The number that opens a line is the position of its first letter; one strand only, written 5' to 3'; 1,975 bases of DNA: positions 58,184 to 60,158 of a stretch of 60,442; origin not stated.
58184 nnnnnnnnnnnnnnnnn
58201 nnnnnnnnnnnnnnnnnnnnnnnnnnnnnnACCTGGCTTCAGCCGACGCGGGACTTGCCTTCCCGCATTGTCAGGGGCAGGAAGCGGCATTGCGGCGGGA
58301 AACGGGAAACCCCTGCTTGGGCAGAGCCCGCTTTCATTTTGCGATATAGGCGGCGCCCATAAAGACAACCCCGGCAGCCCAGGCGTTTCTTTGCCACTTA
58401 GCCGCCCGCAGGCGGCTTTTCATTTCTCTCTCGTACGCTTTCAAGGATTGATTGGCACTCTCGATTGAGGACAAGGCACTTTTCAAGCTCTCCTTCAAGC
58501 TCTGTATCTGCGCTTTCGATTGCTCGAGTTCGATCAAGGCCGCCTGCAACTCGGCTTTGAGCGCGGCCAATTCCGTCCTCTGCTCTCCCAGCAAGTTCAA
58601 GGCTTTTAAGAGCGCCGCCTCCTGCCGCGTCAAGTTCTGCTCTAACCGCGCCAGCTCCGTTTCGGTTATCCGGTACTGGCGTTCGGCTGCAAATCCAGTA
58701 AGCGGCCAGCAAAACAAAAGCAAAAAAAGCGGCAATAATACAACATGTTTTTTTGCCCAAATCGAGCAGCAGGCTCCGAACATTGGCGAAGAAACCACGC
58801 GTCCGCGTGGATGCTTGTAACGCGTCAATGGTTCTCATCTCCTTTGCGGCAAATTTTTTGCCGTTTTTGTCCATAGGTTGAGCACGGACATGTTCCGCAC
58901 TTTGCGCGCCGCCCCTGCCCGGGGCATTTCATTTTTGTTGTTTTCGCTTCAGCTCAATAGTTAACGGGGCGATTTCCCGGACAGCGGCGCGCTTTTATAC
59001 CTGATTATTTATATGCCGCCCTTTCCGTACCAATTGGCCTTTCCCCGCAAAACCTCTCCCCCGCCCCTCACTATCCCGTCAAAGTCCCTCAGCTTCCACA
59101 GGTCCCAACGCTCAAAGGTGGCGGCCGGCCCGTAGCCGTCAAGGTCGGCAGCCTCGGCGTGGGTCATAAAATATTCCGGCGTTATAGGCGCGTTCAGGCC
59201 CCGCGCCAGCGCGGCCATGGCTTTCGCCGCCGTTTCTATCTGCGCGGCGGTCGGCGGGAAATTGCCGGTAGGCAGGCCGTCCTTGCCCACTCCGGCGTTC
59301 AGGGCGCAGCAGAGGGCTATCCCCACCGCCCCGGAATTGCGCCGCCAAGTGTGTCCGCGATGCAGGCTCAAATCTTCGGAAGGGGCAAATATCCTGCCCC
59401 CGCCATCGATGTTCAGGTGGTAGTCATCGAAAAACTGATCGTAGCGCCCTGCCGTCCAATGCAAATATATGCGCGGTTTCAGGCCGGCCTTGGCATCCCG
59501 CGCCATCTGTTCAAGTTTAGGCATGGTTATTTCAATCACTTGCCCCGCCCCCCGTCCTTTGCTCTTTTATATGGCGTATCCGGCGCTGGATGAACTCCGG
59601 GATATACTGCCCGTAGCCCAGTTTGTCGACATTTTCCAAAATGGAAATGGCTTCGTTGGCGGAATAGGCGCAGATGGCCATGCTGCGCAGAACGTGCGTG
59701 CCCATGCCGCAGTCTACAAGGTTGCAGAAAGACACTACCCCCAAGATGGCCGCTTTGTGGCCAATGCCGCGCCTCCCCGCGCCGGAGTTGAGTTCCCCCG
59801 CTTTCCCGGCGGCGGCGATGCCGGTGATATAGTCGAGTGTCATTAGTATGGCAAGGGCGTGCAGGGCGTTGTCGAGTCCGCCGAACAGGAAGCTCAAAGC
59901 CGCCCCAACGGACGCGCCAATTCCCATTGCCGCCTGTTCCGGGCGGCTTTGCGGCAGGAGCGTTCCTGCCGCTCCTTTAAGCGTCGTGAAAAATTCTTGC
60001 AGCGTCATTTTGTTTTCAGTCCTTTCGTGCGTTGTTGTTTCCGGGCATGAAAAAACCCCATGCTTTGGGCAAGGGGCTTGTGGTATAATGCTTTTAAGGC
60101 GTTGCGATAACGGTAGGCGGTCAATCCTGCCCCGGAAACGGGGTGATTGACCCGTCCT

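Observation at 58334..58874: Dual-coding spanin-like gene pair: about 430 bp read in two frames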

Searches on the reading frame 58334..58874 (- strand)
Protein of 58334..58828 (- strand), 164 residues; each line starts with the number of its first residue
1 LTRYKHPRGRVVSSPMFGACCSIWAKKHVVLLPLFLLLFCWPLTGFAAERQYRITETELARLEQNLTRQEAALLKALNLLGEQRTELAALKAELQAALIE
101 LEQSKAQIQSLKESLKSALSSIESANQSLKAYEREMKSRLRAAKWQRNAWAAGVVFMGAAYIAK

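Call 3: search_protein_families(library=pfam, proteins=[window:58398-58874:-, window:58334-58828:-], max_evalue=1)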
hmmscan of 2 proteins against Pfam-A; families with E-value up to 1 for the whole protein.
window:58398-58874:- (158 aa): 0 families

window:58334-58828:- (164 aa): 27 families (the best 25 are shown)
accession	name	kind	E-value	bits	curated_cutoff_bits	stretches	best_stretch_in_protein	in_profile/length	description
PF08647.16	BRE1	-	0.0037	17.8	27.9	1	84-141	2-59/95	BRE1 E3 ubiquitin ligase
PF09726.14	Macoilin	-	0.01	14.9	32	1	55-140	388-473/671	Macoilin family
PF10167.14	BORCS8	-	0.017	15.5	25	1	75-133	39-97/112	BLOC-1-related complex sub-unit 8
PF12072.13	RNase_Y_N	-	0.021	14.7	32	1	48-123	69-144/201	RNase Y N-terminal region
PF10186.14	ATG14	-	0.039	13.5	33.2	1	59-141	52-132/347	Vacuolar sorting 38 and autophagy-related subunit 14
PF07889.17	DUF1664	-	0.042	14.3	34.6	1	57-128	48-119/124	Protein of unknown function (DUF1664)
PF07798.16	CCDC90-like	-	0.047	14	33.5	1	64-161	67-167/175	Coiled-coil domain-containing protein 90-like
PF13166.12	AAA_13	-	0.053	12.6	36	1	55-136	319-392/713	AAA domain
PF02601.20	Exonuc_VII_L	-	0.057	13.3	35.9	1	51-141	156-249/315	Exonuclease VII, large subunit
PF04513.17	Baculo_PEP_C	-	0.085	13.4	38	1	62-129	32-97/140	Baculovirus polyhedron envelope protein, PEP, C terminus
PF09762.14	CCDC93_CC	-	0.086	12.3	30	1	77-138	128-189/429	CCDC93 coiled-coil domain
PF07926.17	TPR_MLP1_2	-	0.09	13.2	36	1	48-146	20-118/129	TPR/MLP1/MLP2-like protein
PF13851.11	GAS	-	0.11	12.4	32.3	1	75-146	23-93/200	Growth-arrest specific micro-tubule binding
PF09766.14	FmiP_Thoc5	-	0.13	11.9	29.4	1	46-131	69-149/362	Fms-interacting protein/Thoc5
PF06160.17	EzrA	-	0.16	10.7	39.6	1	51-141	335-428/557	Septation ring formation regulator, EzrA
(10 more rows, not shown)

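Call 4: search_protein_families(library=phrogs, proteins=[window:58398-58874:-, window:58334-58828:-], max_evalue=1)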
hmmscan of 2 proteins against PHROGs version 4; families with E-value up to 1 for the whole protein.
window:58398-58874:- (158 aa): 0 families

window:58334-58828:- (164 aa): 20 families
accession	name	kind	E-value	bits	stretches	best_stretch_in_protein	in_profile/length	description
phrog_77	-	DNA, RNA and nucleotide metabolism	0.00016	21.4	1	49-138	707-788/967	SbcC-like subunit of palindrome specific endonuclease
phrog_214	-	lysis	0.0036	18.2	1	24-109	7-90/176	Rz-like spanin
phrog_739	-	lysis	0.0072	17.5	0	105-148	26-69/122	Rz-like spanin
phrog_18918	-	unknown function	0.013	16.8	1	29-95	4-67/109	-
phrog_6715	-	unknown function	0.019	15.7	1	92-140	9-57/197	-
phrog_10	-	head and packaging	0.021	14.8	1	38-143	221-328/752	major head protein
phrog_1272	-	tail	0.023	13.3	1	51-137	134-221/1606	tail length tape measure protein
phrog_12506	-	tail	0.028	14.9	1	45-141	14-111/218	tail length tape measure protein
phrog_33341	-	unknown function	0.029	15.9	1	62-113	58-109/114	-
phrog_6631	-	unknown function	0.071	13.6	1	52-133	41-122/251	-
phrog_95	-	integration and excision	0.079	12.5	1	55-127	452-535/651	integrase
phrog_1533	-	tail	0.12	10.7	1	52-144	81-166/1688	tail length tape measure protein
phrog_1535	-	tail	0.14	11.2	1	55-137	107-191/1152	tail length tape measure protein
phrog_4780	-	unknown function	0.24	12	1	83-135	149-201/275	-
phrog_16654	-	unknown function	0.38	11.9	0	108-149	46-87/101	-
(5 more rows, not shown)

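Call 6: find_homologous_proteins(query=window:58334-58828:-, max_evalue=0.01)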
Query window:58334-58828:- (164 aa): 3 proteins with E <= 0.01 among 1017 candidates.
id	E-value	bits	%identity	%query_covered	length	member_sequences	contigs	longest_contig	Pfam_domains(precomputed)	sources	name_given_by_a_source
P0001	1.7e-43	166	79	68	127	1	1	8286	-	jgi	jgi:chromosome segregation ATPase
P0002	1.0e-35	141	69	72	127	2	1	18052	-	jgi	jgi:peptidoglycan hydrolase CwlO-like protein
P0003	1.8e-4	40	35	69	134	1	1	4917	-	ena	-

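Call 7: find_homologous_proteins(query=window:58398-58874:-, max_evalue=0.01)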
Query window:58398-58874:-: 408 candidates shared short words with the query, none scored E <= 0.01.

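Call 9: find_encoding_contigs(protein=P0001, flank=5000)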
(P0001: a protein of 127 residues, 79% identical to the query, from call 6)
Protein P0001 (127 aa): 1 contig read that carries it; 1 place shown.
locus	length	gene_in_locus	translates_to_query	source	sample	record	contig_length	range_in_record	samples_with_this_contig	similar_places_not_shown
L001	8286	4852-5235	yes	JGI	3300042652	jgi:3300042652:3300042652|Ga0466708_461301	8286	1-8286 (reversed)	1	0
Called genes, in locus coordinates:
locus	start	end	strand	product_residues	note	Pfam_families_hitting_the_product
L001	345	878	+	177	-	PF05105:Phage_holin_4_1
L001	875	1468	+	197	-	PF01510:Amidase_2 (weak)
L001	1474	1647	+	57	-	-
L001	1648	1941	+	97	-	PF18909:dGTP_diPhyd_N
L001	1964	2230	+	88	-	-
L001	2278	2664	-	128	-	PF10097:DUF2335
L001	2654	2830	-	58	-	-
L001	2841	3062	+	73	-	-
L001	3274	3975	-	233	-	-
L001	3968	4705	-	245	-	PF01555:N6_N4_Mtase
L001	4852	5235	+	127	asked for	-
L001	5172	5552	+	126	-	-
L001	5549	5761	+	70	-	-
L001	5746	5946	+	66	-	-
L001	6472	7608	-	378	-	PF07508:Recombinase, PF13408:Zn_ribbon_recom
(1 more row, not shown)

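Call 10: find_encoding_contigs(protein=P0002, flank=5000)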
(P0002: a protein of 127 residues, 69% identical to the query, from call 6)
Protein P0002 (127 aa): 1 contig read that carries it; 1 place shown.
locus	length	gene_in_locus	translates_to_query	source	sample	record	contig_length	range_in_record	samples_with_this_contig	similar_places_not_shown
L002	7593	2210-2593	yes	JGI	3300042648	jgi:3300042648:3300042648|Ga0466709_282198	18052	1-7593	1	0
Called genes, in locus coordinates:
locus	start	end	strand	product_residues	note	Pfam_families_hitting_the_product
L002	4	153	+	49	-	PF05105:Phage_holin_4_1 (weak)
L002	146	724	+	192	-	PF01510:Amidase_2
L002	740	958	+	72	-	-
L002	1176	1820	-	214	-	-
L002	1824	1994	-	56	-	-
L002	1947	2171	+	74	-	-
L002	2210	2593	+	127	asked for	-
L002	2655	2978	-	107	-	-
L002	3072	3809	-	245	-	PF12686:DUF3800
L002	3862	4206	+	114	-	-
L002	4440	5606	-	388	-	PF02350:Epimerase_2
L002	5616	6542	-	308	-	-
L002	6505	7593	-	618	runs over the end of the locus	-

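Call 11: find_encoding_contigs(protein=P0003, flank=5000)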
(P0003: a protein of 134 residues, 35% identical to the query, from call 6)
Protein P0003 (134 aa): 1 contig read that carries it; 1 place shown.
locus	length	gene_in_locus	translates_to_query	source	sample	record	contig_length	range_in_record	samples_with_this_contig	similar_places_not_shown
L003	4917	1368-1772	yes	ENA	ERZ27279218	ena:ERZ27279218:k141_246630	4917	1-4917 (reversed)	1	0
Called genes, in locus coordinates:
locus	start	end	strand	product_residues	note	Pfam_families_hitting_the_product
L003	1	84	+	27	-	?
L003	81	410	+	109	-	-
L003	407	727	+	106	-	-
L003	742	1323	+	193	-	PF01183:Glyco_hydro_25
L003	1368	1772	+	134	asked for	-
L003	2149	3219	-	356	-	PF14657:Arm-DNA-bind_4 (faint), PF00589:Phage_integrase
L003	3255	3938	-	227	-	PF01381:HTH_3, PF00717:Peptidase_S24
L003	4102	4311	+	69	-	PF01381:HTH_3 (weak)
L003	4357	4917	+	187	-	?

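Call 16: find_related_loci(query=A1, collection=genome_contigs, flank=4000)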
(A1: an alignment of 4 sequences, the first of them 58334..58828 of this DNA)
Query A1 (164 aa) in genome_contigs; peptide patterns used: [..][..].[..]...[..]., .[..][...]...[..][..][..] (x = any residue, [..] = any of these).
52 stretches matched a pattern; 5 encode a relative of the query (tblastn E <= 1e-3); 5 distinct loci.
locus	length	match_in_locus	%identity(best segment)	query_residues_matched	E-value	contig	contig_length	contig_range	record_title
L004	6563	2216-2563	69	40-155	1e-43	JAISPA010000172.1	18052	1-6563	MAG: Acidaminococcales bacterium isolate Iy174_bin70 k119_1554916, whole genome shotgun sequence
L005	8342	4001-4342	37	20-135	1e-11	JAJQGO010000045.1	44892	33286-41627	MAG: Ruminococcus sp. isolate U.2_2 NODE_74_length_44892_cov_12.462497, whole genome shotgun sequence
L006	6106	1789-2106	31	32-154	1e-9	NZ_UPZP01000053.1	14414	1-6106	Uncultured Dialister sp. isolate UMGS61, whole genome shotgun sequence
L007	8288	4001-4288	31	46-163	8e-8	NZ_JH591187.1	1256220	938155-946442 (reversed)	Dialister succinatiphilus YIT 11850 supercont1.1, whole genome shotgun sequence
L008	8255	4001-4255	33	44-149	1e-7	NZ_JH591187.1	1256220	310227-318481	Dialister succinatiphilus YIT 11850 supercont1.1, whole genome shotgun sequence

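Call 23: find_related_loci(query=A2, collection=viral_contigs, flank=3000)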
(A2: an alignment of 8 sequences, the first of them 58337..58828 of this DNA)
Query A2 (164 aa) in viral_contigs; peptide patterns used: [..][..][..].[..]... (x = any residue, [..] = any of these).
16 stretches matched a pattern; 1 encode a relative of the query (tblastn E <= 1e-3); 1 distinct loci.
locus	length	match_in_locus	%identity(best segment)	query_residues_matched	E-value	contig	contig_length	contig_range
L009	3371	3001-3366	40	20-142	1e-16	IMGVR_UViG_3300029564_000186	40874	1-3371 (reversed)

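Call 24: find_related_loci(query=A2, collection=metagenome_contigs, flank=3000)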
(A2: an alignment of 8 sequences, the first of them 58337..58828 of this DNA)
Query A2 (164 aa) in metagenome_contigs; peptide patterns used: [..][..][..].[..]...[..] (x = any residue, [..] = any of these).
76 stretches matched a pattern; 52 encode a relative of the query (tblastn E <= 1e-3); 52 distinct loci.
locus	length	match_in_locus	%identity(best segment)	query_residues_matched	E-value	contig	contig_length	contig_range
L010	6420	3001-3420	41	20-159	5e-20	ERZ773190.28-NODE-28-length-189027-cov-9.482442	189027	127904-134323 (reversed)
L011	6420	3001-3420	38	20-159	3e-18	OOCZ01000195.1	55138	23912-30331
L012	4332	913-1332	38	20-159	2e-17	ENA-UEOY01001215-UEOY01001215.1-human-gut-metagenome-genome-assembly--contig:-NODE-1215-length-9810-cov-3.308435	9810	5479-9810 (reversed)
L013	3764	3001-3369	30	26-164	3e-10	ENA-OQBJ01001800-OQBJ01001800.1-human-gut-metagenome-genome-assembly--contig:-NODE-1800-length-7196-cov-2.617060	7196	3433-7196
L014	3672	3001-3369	30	26-164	3e-10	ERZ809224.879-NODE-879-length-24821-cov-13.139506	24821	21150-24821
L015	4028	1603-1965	31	26-163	1e-9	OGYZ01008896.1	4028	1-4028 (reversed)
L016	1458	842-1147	30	32-149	3e-9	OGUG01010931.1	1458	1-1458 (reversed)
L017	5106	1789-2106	31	32-154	9e-9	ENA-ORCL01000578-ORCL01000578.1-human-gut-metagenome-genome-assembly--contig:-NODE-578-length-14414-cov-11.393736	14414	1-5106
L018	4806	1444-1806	31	26-163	1e-8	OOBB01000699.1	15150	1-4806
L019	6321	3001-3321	33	32-155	1e-8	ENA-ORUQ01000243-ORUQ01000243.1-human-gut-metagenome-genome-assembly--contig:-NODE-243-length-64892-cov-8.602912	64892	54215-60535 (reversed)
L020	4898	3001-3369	27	26-164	2e-8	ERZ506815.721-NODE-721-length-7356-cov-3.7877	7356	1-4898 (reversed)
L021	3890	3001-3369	27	26-164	2e-8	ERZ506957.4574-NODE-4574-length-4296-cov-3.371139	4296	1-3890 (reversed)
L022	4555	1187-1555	28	26-164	2e-8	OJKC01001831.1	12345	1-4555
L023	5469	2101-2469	27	26-164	2e-8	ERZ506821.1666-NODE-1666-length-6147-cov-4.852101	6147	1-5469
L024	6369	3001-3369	27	26-164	3e-8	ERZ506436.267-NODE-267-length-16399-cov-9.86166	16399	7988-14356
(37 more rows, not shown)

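Call 30: search_protein_families(library=phrogs, alignment_id=A3, max_evalue=0.1)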
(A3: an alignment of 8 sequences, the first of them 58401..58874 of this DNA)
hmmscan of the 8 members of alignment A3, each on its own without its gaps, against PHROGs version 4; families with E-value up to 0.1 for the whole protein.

A. member 1, window:58401-58874:- (158 aa): 0 families

B. families by the number of members that match (of 8 scanned): 7 families
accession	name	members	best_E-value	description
phrog_214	-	2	0.00039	Rz-like spanin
phrog_4461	-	1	0.002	-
phrog_89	-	1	0.0039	Rz-like spanin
phrog_1272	-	1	0.019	tail length tape measure protein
phrog_32721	-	1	0.03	-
phrog_29340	-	1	0.045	-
phrog_8821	-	1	0.084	Rz-like spanin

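Call 31: search_protein_families(library=phrogs, alignment_id=A2, max_evalue=0.01)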
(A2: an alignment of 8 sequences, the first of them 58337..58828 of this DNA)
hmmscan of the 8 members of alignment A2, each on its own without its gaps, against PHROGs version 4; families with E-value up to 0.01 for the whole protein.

A. member 1, window:58337-58828:- (164 aa): 3 families
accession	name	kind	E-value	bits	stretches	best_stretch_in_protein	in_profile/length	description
phrog_77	-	DNA, RNA and nucleotide metabolism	0.00016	21.4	1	49-138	707-788/967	SbcC-like subunit of palindrome specific endonuclease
phrog_214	-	lysis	0.0036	18.2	1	24-109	7-90/176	Rz-like spanin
phrog_739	-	lysis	0.0072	17.5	0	105-148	26-69/122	Rz-like spanin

B. families by the number of members that match (of 8 scanned): 14 families
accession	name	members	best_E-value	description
phrog_89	-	4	0.00028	Rz-like spanin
phrog_6631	-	4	0.0013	-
phrog_77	-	3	3.8e-05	SbcC-like subunit of palindrome specific endonuclease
phrog_15587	-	3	0.0013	-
phrog_739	-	3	0.0027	Rz-like spanin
phrog_1272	-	1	0.00039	tail length tape measure protein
phrog_20876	-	1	0.0023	nuclease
phrog_214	-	1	0.0036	Rz-like spanin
phrog_2335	-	1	0.0045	tail length tape measure protein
phrog_26339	-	1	0.0045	-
phrog_451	-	1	0.0058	-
phrog_3899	-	1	0.0062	-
phrog_1296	-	1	0.0063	holin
phrog_8776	-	1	0.0093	-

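Call 32: search_dna_similar(query=L007:3920-4297:+, collection=phages, mode=protein, max_evalue=0.001)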
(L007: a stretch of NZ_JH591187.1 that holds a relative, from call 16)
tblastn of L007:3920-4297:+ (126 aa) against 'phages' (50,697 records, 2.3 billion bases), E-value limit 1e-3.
No match.

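Call 64: search_protein_families(library=pfam, proteins=[L005:27-2231:+, L005:2221-2631:+, L005:2887-3522:+, L005:3524-3847:+, L005:5291-5737:+, L005:5976-6722:+, L005:6797-7225:+, L005:7241-7693:+, L005:7718-8323:-], max_evalue=0.001)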
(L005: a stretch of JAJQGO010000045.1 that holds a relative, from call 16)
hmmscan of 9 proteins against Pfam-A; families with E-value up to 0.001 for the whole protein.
L005:27-2231:+ (734 aa): 1 family
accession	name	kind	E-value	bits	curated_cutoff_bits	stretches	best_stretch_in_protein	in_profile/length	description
PF18857.6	LPD38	-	9.5e-34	117.6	27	1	468-633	1-188/189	Large polyvalent protein associated domain 38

L005:2221-2631:+ (136 aa): 0 families

L005:2887-3522:+ (211 aa): 1 family
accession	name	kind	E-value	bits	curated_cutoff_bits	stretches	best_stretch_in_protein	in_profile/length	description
PF21277.2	T6SS_VgrG3-like_C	-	6.3e-39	134.3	27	1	2-196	1-182/183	Type VI secretion system spike protein VgrG3-like, C-terminal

L005:3524-3847:+ (107 aa): 0 families

L005:5291-5737:+ (148 aa): 0 families

L005:5976-6722:+ (248 aa): 0 families

L005:6797-7225:+ (142 aa): 0 families

L005:7241-7693:+ (150 aa): 1 family
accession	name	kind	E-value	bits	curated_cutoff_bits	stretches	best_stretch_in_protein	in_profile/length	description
PF25223.1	DUF7841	-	6.7e-23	81.6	25.2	1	43-139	3-109/114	Domain of unknown function (DUF7841)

L005:7718-8323:- (201 aa): 0 families

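Call 66: search_dna_similar(query=window:58337-58828:-, collection=phages, mode=protein, max_evalue=0.01)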
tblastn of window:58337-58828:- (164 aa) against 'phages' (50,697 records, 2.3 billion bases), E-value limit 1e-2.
No match.

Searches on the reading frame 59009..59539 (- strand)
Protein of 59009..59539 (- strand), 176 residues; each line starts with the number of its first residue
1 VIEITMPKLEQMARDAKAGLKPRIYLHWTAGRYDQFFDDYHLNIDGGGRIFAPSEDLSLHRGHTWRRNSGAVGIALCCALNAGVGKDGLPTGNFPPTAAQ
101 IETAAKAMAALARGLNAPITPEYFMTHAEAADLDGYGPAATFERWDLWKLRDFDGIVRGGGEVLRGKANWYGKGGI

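Call 3: search_protein_families(library=pfam, proteins=[window:59009-59539:-], max_evalue=1)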
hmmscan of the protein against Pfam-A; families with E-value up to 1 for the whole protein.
window:59009-59539:- (176 aa): 3 families
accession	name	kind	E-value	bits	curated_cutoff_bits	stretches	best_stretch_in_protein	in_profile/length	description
PF01510.30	Amidase_2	-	7.2e-08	33.3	26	1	24-129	8-121/131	N-acetylmuramoyl-L-alanine amidase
PF20402.4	DUF6692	-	0.036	14.6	24.2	1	77-141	16-75/162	Domain of unknown function (DUF6692)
PF00109.32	ketoacyl-synt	-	0.053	13.6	20.8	1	106-161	192-240/252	Beta-ketoacyl synthase, N-terminal domain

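Call 4: search_protein_families(library=phrogs, proteins=[window:59009-59539:-], max_evalue=1)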
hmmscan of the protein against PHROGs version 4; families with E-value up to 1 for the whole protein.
window:59009-59539:- (176 aa): 3 families
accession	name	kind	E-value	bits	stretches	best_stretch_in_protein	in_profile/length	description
phrog_5867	-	lysis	1.5e-29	103.4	1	3-173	465-641/1029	endolysin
phrog_2588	-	unknown function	4e-18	66.3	1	18-166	395-547/915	-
phrog_1794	-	lysis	0.0047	17.4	1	40-134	88-175/336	amidase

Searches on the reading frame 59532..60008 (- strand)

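Call 3: search_protein_families(library=pfam, proteins=[window:59532-60008:-], max_evalue=1)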
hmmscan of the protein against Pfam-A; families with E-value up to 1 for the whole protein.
window:59532-60008:- (158 aa): 2 families
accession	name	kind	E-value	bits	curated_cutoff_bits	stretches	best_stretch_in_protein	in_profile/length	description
PF05105.17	Phage_holin_4_1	-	4.2e-29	101.4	22.2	1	37-148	2-115/116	Bacteriophage holin family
PF20395.3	CTD3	-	0.1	13.2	28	1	45-75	67-97/162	C-terminal domain 3 of the ABC-three component (ABC-3C) systems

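Call 4: search_protein_families(library=phrogs, proteins=[window:59532-60008:-], max_evalue=1)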
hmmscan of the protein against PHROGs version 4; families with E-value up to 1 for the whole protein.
window:59532-60008:- (158 aa): 3 families
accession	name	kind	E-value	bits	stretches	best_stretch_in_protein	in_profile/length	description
phrog_199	-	lysis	4.9e-20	72.7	1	28-151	9-131/545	holin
phrog_21233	-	unknown function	3.7e-08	34.4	1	32-88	13-69/72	-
phrog_16802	-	unknown function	0.00073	20.3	1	105-150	17-60/74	-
